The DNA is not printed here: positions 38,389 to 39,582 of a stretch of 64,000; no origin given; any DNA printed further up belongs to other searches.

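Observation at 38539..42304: Mycobacterial-style aftB-ubiA-PAP2 synteny: lipid-linked pentofuranose donor pathway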

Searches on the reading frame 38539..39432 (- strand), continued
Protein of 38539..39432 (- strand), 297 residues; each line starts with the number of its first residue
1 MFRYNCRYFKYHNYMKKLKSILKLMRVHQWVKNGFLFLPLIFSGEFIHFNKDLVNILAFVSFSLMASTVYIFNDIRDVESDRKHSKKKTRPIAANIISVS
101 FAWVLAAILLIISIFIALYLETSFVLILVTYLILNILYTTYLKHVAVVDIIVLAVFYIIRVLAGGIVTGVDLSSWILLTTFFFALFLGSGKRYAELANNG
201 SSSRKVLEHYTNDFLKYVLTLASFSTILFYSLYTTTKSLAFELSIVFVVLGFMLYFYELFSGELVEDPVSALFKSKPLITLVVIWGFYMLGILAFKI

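Call 82: search_protein_families(library=ncbifam, proteins=[L001:7059-7400:+, L001:6674-7072:+, L001:3579-4598:+, L001:4585-5529:+, L001:2649-3458:-], max_evalue=0.01)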
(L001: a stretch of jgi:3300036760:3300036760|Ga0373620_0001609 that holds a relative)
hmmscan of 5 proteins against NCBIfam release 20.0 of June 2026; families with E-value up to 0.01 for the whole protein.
L001:7059-7400:+ (113 aa): 1 family
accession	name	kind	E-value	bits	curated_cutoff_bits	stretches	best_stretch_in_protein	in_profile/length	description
NF051481.1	EbrA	exception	4.2e-07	30.3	160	1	5-108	5-104/104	SMR family multidrug efflux transporter EbrA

L001:6674-7072:+ (132 aa): 1 family
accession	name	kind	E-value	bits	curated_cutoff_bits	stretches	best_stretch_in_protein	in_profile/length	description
NF033565.0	trans_MerF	equivalog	0.0084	15.9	50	1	74-99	2-27/59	mercury resistance system transport protein MerF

L001:3579-4598:+ (339 aa): 19 families
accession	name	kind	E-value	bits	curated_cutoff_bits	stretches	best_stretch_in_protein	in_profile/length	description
TIGR01472.1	gmd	equivalog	1.1e-116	389.8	415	1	2-332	1-341/342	GDP-mannose 4,6-dehydratase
TIGR02622.1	CDP_4_6_dhtase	equivalog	1.3e-28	100.2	278.45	2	2-165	5-172/352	CDP-glucose 4,6-dehydratase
TIGR04180.1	EDH_00030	hypoth_equivalog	2e-26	92.8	475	1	5-316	2-296/297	NAD-dependent 4,6-dehydratase LegB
TIGR01181.1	dTDP_gluc_dehyt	equivalog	1e-24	87.2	365.1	2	4-169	2-173/321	dTDP-glucose 4,6-dehydratase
TIGR01179.1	galE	equivalog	2.2e-23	82.7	262.3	2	4-164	2-162/332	UDP-glucose 4-epimerase GalE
NF007956.0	PRK10675.1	subfamily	2.1e-12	46.8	394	1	3-161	2-163/338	UDP-glucose 4-epimerase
NF007582.0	PRK10217.1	equivalog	2.9e-11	43.1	698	1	1-246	1-240/355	dTDP-glucose 4,6-dehydratase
TIGR03466.1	HpnA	hypoth_equivalog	9.5e-10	37.9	367.65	1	3-160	2-154/327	hopanoid-associated sugar epimerase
NF043036.1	ErythonDh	equivalog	5.6e-09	35.6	325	1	4-161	3-163/321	D-erythronate dehydrogenase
NF007490.0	PRK10084.1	subfamily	1.4e-08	34.1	649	1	53-318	55-323/361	dTDP-glucose 4,6-dehydratase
TIGR02197.1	heptose_epim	equivalog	5.1e-08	32.5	274.6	1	113-323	104-307/316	ADP-glyceromanno-heptose 6-epimerase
NF011728.1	PRK15181.1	equivalog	6.4e-08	32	760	1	2-319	16-327/348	Vi polysaccharide biosynthesis UDP-N-acetylglucosaminuronic acid C-4 epimerase TviC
NF052578.1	StrlDmthSdmBMthl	equivalog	2.3e-07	30.9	600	1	4-148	3-141/328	sterol demethylase protein SdmB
TIGR01214.1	rmlD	equivalog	3.7e-06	26.3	224.05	1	4-179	2-155/285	dTDP-4-dehydrorhamnose reductase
NF041015.1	UDPsulfquin_syn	equivalog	0.0002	20.4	575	0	44-131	62-152/384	UDP-sulfoquinovose synthase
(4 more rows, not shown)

L001:4585-5529:+ (314 aa): 20 families
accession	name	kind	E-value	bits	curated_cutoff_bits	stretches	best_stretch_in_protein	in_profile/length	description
TIGR04180.1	EDH_00030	hypoth_equivalog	4.4e-36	124.5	475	1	14-295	2-296/297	NAD-dependent 4,6-dehydratase LegB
TIGR01472.1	gmd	equivalog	6.2e-35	121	415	2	53-308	61-338/342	GDP-mannose 4,6-dehydratase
TIGR01181.1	dTDP_gluc_dehyt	equivalog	2.6e-28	99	365.1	1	47-310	51-313/321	dTDP-glucose 4,6-dehydratase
TIGR01179.1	galE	equivalog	1.1e-27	96.8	262.3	1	14-309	3-325/332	UDP-glucose 4-epimerase GalE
TIGR02622.1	CDP_4_6_dhtase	equivalog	3.7e-17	62.5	278.45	1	11-309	5-331/352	CDP-glucose 4,6-dehydratase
NF047922.1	GDPFucSynFcl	equivalog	3e-13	49.9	500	1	11-311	3-304/308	GDP-L-fucose synthase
NF043036.1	ErythonDh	equivalog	7e-12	45.2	325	1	47-156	53-160/321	D-erythronate dehydrogenase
TIGR02197.1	heptose_epim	equivalog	9.5e-12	44.7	274.6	1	14-303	2-308/316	ADP-glyceromanno-heptose 6-epimerase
NF041015.1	UDPsulfquin_syn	equivalog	2.5e-11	43.2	575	1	49-136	69-158/384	UDP-sulfoquinovose synthase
NF011728.1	PRK15181.1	equivalog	1.9e-09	37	760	1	51-311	73-340/348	Vi polysaccharide biosynthesis UDP-N-acetylglucosaminuronic acid C-4 epimerase TviC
TIGR01777.1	yfcH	hypoth_equivalog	5.7e-09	36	207.35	1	14-138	2-129/292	TIGR01777 family oxidoreductase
NF007956.0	PRK10675.1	subfamily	3.4e-08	33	394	1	41-306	45-327/338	UDP-glucose 4-epimerase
NF007490.0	PRK10084.1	subfamily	2.9e-07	29.8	649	0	48-109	52-113/361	dTDP-glucose 4,6-dehydratase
NF007582.0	PRK10217.1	equivalog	3.1e-07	29.8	698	1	50-308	55-331/355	dTDP-glucose 4,6-dehydratase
TIGR03466.1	HpnA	hypoth_equivalog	5.2e-07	28.8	367.65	1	12-109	2-102/327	hopanoid-associated sugar epimerase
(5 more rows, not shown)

L001:2649-3458:- (269 aa): 239 families (the best 25 are shown)
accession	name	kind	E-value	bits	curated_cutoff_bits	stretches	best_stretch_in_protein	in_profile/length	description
NF004198.0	PRK05653.1-3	equivalog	3.4e-70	236.3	296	1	15-267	5-247/248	3-oxoacyl-ACP reductase FabG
NF005559.1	PRK07231.1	subfamily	2.7e-69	233.4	215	1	15-267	2-248/249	glucose 1-dehydrogenase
NF009468.0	PRK12826.1-4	equivalog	8.1e-67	225.6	318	1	14-268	4-249/256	SDR family oxidoreductase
NF004202.0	PRK05653.2-2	equivalog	3.7e-65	220.1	333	1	14-268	4-249/259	3-oxoacyl-ACP reductase FabG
NF006070.0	PRK08213.1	subfamily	1.5e-64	218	279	1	10-266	5-256/259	gluconate 5-dehydrogenase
NF009093.0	PRK12429.1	subfamily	3e-64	216.8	258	1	15-266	3-256/259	3-hydroxybutyrate dehydrogenase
TIGR01830.1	3oxo_ACP_reduc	equivalog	1.9e-62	211.1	297.75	1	20-266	1-238/239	3-oxoacyl-[acyl-carrier-protein] reductase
NF004791.0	PRK06138.1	equivalog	3.9e-62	209.8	312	1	14-267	2-250/252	SDR family oxidoreductase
NF009384.0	PRK12743.1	equivalog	1.5e-59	201.3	264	1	17-268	6-249/258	SDR family oxidoreductase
TIGR01832.1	kduD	equivalog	3.6e-59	200.3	338.85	1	14-267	2-246/248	2-dehydro-3-deoxy-D-gluconate 5-dehydrogenase KduD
NF004818.0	PRK06172.1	equivalog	6.7e-59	199.2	336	1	14-267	4-251/253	SDR family oxidoreductase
NF005488.0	PRK07097.1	equivalog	1e-58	198.6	369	1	12-267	5-258/266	gluconate 5-dehydrogenase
TIGR01963.1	PHB_DH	subfamily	3.2e-58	197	307.05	1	18-266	2-252/255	3-hydroxybutyrate dehydrogenase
NF005390.0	PRK06935.1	equivalog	6.1e-57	192.9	369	1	11-267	9-256/258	2-dehydro-3-deoxy-D-gluconate 5-dehydrogenase KduD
NF052558.1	MBtsdlDhBudC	equivalog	2.1e-56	191.3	270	1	16-266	2-241/250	meso-2,3-butanediol dehydrogenase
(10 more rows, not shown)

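Call 105: find_encoding_contigs(protein=P0119, flank=10000, max_places=2)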
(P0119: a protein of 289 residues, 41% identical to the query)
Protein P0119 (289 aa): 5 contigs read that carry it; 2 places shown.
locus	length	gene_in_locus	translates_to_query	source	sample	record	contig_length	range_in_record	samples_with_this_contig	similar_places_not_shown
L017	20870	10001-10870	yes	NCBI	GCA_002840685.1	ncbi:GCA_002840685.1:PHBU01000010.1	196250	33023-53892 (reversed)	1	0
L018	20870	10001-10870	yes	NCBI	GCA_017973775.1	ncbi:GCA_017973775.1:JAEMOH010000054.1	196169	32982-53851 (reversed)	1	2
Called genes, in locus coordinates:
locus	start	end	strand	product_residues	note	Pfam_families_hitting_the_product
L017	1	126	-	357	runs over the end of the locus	PF01636:APH (weak), PF04655:APH_6_hur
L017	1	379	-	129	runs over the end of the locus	PF08818:DUF1801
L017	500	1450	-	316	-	PF06626:DUF1152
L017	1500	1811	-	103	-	PF13560:HTH_31 (weak), PF01381:HTH_3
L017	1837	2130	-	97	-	PF05015:HigB-like_toxin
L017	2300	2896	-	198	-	-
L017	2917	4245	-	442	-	PF00232:Glyco_hydro_1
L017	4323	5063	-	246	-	PF08032:SpoU_sub_bind, PF00588:SpoU_methylase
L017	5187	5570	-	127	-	PF13366:PDDEXK_3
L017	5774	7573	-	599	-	PF00009:GTP_EFTU, PF01926:MMR_HSR1 (faint), PF00071:Ras, PF03144:GTP_EFTU_D2, PF14492:EFG_III (weak), PF00679:EFG_C, PF06421:LepA_C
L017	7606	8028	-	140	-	PF13453:Zn_ribbon_TFIIB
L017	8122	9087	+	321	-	PF01545:Cation_efflux, PF16916:ZT_dimer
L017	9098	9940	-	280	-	PF01479:S4, PF01728:FtsJ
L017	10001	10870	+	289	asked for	PF01040:UbiA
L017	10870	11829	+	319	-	PF00288:GHMP_kinases_N, PF08544:GHMP_kinases_C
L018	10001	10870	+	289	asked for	PF01040:UbiA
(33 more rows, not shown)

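Call 106: find_encoding_contigs(protein=P0023, flank=10000, max_places=1)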
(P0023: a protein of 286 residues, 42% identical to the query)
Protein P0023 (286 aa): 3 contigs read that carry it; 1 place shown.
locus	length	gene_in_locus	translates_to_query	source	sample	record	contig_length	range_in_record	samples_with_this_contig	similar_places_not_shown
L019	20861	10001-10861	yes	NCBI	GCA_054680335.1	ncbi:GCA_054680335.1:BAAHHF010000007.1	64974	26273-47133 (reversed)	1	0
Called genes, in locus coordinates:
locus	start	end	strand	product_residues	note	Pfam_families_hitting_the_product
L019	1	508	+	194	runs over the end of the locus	-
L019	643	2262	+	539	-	PF06826:Asp-Al_Ex, PF02080:TrkA_C, PF06826:Asp-Al_Ex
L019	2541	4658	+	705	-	PF00069:Pkinase, PF01636:APH (faint), PF07714:PK_Tyr_Ser-Thr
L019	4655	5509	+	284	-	PF02475:TRM5-TYW2_MTfase (weak), PF05050:Methyltransf_21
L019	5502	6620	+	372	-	PF00534:Glycos_transf_1, PF13692:Glyco_trans_1_4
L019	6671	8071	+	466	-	PF00890:FAD_binding_2 (weak), PF01134:GIDA, PF07992:Pyr_redox_2, PF12831:FAD_oxidored, PF13434:Lys_Orn_oxgnase (weak), PF13738:Pyr_redox_3, PF00070:Pyr_redox, PF02852:Pyr_redox_dim, +2 more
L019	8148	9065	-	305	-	PF01063:Aminotran_4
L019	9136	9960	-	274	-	PF01479:S4, PF01728:FtsJ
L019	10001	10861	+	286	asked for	PF01040:UbiA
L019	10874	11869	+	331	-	PF00288:GHMP_kinases_N, PF08544:GHMP_kinases_C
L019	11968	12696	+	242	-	PF02754:CCG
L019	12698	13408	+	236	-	PF20582:UPF0758_N, PF04002:RadC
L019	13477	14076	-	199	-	PF02397:Bac_transf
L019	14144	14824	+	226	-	PF00072:Response_reg, PF00486:Trans_reg_C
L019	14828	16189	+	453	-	PF00672:HAMP, PF00512:HisKA, PF02518:HATPase_c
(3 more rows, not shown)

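Call 111: find_related_loci(query=A7, collection=genome_contigs, flank=10000)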
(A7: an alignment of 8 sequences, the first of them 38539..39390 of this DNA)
Query A7 (283 aa) in genome_contigs; peptide patterns used: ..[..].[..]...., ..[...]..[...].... (x = any residue, [..] = any of these).
600 stretches matched a pattern (row limit reached: there are more); 571 encode a relative of the query (tblastn E <= 1e-3); the best 80 are kept; 80 distinct loci.
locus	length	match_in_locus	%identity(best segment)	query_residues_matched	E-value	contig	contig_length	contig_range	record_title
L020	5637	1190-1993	39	4-271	8e-61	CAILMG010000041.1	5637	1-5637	MAG: uncultured Methylococcus sp. isolate Umea_bin-00440 genome assembly, contig: bin-00440:041/310, whole genome shotgu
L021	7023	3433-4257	37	4-276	2e-60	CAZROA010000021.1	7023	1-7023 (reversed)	MAG TPA_asm: uncultured Thermodesulfobacteriota bacterium isolate binchicken_co219_9 genome assembly, contig: k141_13822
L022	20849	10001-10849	40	5-278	1e-58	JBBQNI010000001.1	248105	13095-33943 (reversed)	MAG: Anaerolineales bacterium isolate Co_metawrap_295 Cmw_295_k141_2973056_length_248105_cov_13.9998, whole genome shotg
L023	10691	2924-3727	39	4-271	1e-57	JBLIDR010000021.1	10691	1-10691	MAG: Francisellaceae bacterium isolate 3300053698_125 Ga0535657_0011070, whole genome shotgun sequence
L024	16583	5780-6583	39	5-272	4e-57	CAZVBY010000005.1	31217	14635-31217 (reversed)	MAG TPA_asm: uncultured Thiobacillus sp. isolate SRP257756_co1_56 genome assembly, contig: NODE_958_length_31217_cov_31.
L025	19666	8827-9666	41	4-275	9e-57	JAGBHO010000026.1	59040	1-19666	MAG: Alphaproteobacteria bacterium isolate RGIG9125 Water_deer_Rectum.Co__c670921, whole genome shotgun sequence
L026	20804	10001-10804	38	4-271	9e-57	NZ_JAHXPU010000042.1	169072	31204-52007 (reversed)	Pantoea sp. B65 404, whole genome shotgun sequence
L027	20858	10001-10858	37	3-283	1e-56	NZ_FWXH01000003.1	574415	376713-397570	Clostridium acidisoli DSM 12555, whole genome shotgun sequence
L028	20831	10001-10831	38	6-271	3e-56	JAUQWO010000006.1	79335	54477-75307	MAG: Bacteroidota bacterium isolate BIN5 contig_26832, whole genome shotgun sequence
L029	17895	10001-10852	35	4-283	7e-56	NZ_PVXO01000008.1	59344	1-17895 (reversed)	Clostridium liquoris strain DSM 100320 CLLI_contig000008, whole genome shotgun sequence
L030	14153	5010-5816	37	3-271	8e-56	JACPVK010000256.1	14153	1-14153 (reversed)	MAG: Gammaproteobacteria bacterium isolate NC_groundwater_783_Ag_S2p5_49_5 JBCH_GD18_4_SO25_S179_scaffold_517906, whole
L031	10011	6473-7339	38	1-279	7e-56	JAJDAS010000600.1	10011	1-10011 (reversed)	MAG: Nitrospinia bacterium isolate OFTM173 OFTM173_599, whole genome shotgun sequence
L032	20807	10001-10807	38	3-271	2e-55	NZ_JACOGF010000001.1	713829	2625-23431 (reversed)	Undibacterium hunanense strain CY18W NODE_1_length_713829_cov_25.454138_1, whole genome shotgun sequence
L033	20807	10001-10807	39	3-271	3e-55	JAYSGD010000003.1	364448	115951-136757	MAG: Microvirga sp. isolate ZZ2_ZZA25_bin.47 NODE_24_length_364448_cov_24.005104, whole genome shotgun sequence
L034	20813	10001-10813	38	1-271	3e-55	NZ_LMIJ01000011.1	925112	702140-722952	Acidovorax sp. Root219 contig_19, whole genome shotgun sequence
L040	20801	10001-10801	39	6-272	1e-54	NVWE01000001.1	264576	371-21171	MAG: Cellvibrionales bacterium isolate NORP45 Contig_source1383C_75, whole genome shotgun sequence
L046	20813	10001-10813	37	1-271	8e-54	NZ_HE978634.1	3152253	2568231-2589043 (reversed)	Noviherbaspirillum massiliense JC206, whole genome shotgun sequence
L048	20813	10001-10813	37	1-271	1e-53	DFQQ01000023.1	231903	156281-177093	MAG TPA_asm: Acidovorax delafieldii isolate UBA3485 UBA3485_contig_99, whole genome shotgun sequence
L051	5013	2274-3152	38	1-272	2e-53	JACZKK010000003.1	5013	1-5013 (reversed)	MAG: Ignavibacteriaceae bacterium isolate MAG43 ignavibacteriales_1_contig_17978, whole genome shotgun sequence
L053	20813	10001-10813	38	1-271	3e-53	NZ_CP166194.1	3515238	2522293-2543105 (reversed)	Enterovibrio sp. 27052020O chromosome I, complete sequence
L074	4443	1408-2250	37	1-271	8e-52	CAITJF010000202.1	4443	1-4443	MAG: uncultured Nitrosomonadales bacterium isolate LJ_bin-3679 genome assembly, contig: bin-3679:202/268, whole genome s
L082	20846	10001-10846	39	1-272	1e-51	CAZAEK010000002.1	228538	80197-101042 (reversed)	MAG TPA_asm: uncultured Ignavibacterium sp. isolate binchicken_co58_107 genome assembly, contig: NODE_40_length_228538_c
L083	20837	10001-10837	35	4-272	1e-51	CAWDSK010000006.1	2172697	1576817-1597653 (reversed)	MAG: uncultured Acidobacteriota bacterium isolate MFD03726.bin.1.125 genome assembly, contig: contig_1454, whole genome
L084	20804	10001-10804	38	2-263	3e-51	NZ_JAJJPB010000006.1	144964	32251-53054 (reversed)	Clostridium aromativorans strain WLY-B-L2 Scaffolds_6_144964, whole genome shotgun sequence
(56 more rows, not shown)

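Call 114: search_protein_families(library=pfam, proteins=[L053:5726-7012:+, L083:13184-13996:+, L040:10844-11263:+, L048:9528-9941:-, L074:2247-3248:+, L040:8814-9959:+, L046:3448-4380:+, L084:12174-12530:+, L082:10895-11791:+, L051:622-2277:+], max_evalue=0.001)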
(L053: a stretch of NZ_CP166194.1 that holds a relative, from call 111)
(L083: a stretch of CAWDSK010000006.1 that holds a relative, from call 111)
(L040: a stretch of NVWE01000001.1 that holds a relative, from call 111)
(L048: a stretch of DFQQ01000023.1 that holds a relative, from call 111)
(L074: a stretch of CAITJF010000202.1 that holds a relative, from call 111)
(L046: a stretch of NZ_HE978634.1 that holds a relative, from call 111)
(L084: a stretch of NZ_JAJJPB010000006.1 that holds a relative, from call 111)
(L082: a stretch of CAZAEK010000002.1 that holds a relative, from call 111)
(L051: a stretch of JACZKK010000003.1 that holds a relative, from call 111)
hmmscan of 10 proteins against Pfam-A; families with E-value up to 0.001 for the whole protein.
L053:5726-7012:+ (428 aa): 1 family
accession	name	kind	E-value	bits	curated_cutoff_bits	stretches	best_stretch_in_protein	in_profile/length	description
PF01565.28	FAD_binding_4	-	5e-15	55.9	26.4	1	34-139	29-138/139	FAD binding domain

L083:13184-13996:+ (270 aa): 3 families
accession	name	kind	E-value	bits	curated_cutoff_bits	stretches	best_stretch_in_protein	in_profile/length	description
PF00106.31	adh_short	-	3.4e-34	118.5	26.6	1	27-214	2-187/195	short chain dehydrogenase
PF13561.12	adh_short_C2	-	2.5e-20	73.5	27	1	32-218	1-185/236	Enoyl-(Acyl carrier protein) reductase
PF08659.16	KR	-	1e-11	45.5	22.6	1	27-205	2-174/180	KR domain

L040:10844-11263:+ (139 aa): 2 families
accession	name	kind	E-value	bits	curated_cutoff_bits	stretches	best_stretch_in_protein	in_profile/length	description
PF02681.20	DUF212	-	1.5e-32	112.9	26.5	1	6-127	6-125/126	Divergent PAP2 family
PF01569.27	PAP2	-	0.00084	19.5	27.2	0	35-59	47-69/130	PAP2 superfamily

L048:9528-9941:- (137 aa): 1 family
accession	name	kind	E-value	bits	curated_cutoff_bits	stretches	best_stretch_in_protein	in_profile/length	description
PF04138.20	GtrA_DPMS_TM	-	2.6e-08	34.5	26.1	1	11-132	2-117/117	GtrA/DPMS, transmembrane domain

L074:2247-3248:+ (333 aa): 1 family
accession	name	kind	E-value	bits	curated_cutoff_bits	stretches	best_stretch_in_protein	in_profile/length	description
PF03706.18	LPG_synthase_TM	-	1.1e-42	147.1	33.4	1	33-320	4-302/302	Lysylphosphatidylglycerol synthase TM region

L040:8814-9959:+ (381 aa): 3 families
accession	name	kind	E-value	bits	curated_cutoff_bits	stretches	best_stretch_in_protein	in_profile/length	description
PF00534.26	Glycos_transf_1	-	1.4e-29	103.3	26.4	1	195-349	10-161/172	Glycosyl transferases group 1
PF13692.12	Glyco_trans_1_4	-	3.6e-25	89.3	27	1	201-344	2-140/142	Glycosyl transferases group 1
PF13579.12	Glyco_trans_4_4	-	0.00025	21.9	29.7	1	22-178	1-157/158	Glycosyl transferase 4-like domain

L046:3448-4380:+ (310 aa): 8 families
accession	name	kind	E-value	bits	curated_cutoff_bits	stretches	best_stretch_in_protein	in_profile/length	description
PF01370.27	Epimerase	-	1.2e-47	162.8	20.9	1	4-236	2-239/240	NAD dependent epimerase/dehydratase family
PF16363.11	GDP_Man_Dehyd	-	5e-39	135.1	27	1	5-300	2-332/332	GDP-mannose 4,6 dehydratase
PF01073.25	3Beta_HSD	-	7.3e-16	58.4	22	1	4-226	1-230/280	3-beta hydroxysteroid dehydrogenase/isomerase family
PF13460.12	NAD_binding_10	-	5e-12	46.5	27.2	1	7-129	1-110/184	NAD(P)H-binding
PF02719.21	Polysacc_synt_2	-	1.9e-10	40.9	20.2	1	4-251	2-243/293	Polysaccharide biosynthesis protein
PF05368.20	NmrA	-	3.4e-09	37.1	27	1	3-116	5-106/298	NmrA-like family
PF04321.23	RmlD_sub_bind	-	8.6e-09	35.3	27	1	1-205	1-179/287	RmlD substrate binding domain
PF00106.31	adh_short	-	9.2e-05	22.4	26.6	0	4-127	4-146/195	short chain dehydrogenase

L084:12174-12530:+ (118 aa): 2 families
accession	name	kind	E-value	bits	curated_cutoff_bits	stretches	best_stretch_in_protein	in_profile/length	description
PF00892.27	EamA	-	5.2e-10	40.2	28.2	1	48-116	66-134/135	EamA-like transporter family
PF00893.25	Multi_Drug_Res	-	4.6e-06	27.5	23.7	1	44-108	28-93/93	Small Multidrug Resistance protein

L082:10895-11791:+ (298 aa): 1 family
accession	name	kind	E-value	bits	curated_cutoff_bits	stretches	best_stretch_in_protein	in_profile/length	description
PF00892.27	EamA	-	1e-36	126.6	28.2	2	150-287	2-132/135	EamA-like transporter family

L051:622-2277:+ (551 aa): 1 family
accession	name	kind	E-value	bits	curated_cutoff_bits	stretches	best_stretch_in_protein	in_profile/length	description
PF01642.28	MM_CoA_mutase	-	3.7e-220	732.3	22.1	1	29-543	2-512/512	Methylmalonyl-CoA mutase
